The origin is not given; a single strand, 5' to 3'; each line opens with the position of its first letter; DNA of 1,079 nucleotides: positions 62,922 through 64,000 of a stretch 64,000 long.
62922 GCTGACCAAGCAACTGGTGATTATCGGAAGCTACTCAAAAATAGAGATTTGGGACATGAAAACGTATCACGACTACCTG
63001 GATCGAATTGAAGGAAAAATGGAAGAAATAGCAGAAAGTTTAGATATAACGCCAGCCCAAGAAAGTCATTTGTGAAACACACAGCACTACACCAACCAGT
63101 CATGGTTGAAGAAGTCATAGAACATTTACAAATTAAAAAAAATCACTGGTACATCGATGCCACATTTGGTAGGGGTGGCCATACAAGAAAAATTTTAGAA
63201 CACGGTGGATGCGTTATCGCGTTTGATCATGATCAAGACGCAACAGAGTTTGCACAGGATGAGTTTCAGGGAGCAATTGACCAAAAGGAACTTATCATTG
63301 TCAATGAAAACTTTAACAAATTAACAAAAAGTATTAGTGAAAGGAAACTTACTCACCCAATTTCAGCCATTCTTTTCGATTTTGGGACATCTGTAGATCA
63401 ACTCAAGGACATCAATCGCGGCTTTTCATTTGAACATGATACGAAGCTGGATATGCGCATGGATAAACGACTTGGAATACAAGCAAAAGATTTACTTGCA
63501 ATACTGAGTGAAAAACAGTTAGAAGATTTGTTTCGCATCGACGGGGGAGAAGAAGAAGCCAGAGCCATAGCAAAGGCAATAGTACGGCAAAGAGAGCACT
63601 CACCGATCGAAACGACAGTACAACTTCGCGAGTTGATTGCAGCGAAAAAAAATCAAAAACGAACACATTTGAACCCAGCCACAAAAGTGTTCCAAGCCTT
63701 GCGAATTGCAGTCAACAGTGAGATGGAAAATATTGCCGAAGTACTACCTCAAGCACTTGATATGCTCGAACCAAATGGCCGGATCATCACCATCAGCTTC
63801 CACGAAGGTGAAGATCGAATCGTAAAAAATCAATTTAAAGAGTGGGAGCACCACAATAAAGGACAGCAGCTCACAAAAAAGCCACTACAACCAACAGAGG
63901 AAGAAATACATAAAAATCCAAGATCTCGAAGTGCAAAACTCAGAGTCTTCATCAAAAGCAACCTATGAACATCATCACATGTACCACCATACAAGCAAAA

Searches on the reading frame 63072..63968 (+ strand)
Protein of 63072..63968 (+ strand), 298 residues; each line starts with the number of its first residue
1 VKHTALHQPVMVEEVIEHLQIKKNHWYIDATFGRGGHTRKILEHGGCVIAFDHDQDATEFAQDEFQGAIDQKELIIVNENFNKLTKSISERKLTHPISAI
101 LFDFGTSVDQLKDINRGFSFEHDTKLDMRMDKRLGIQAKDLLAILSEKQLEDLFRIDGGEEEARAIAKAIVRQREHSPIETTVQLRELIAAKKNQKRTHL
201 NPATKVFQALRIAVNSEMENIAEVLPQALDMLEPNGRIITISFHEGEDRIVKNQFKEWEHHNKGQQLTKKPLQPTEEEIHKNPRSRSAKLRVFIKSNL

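Call 39: search_protein_families(library=pfam, proteins=[window:63072-63968:+], max_evalue=0.1)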
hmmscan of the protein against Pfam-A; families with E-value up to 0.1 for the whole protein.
window:63072-63968:+ (298 aa): 4 families
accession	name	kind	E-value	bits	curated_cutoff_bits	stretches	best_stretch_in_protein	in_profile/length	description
PF01795.25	Methyltransf_5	-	5.2e-89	299.2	27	1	6-295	3-308/309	MraW methylase family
PF00398.26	RrnaAD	-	0.015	14.9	24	1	6-83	13-87/263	Ribosomal RNA adenine dimethylase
PF01189.24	Methyltr_RsmB-F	-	0.063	13.4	27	0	19-95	4-78/199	16S rRNA methyltransferase RsmB/F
PF06962.18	rRNA_methylase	-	0.076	13.4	22.7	0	48-105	1-53/137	Putative rRNA methylase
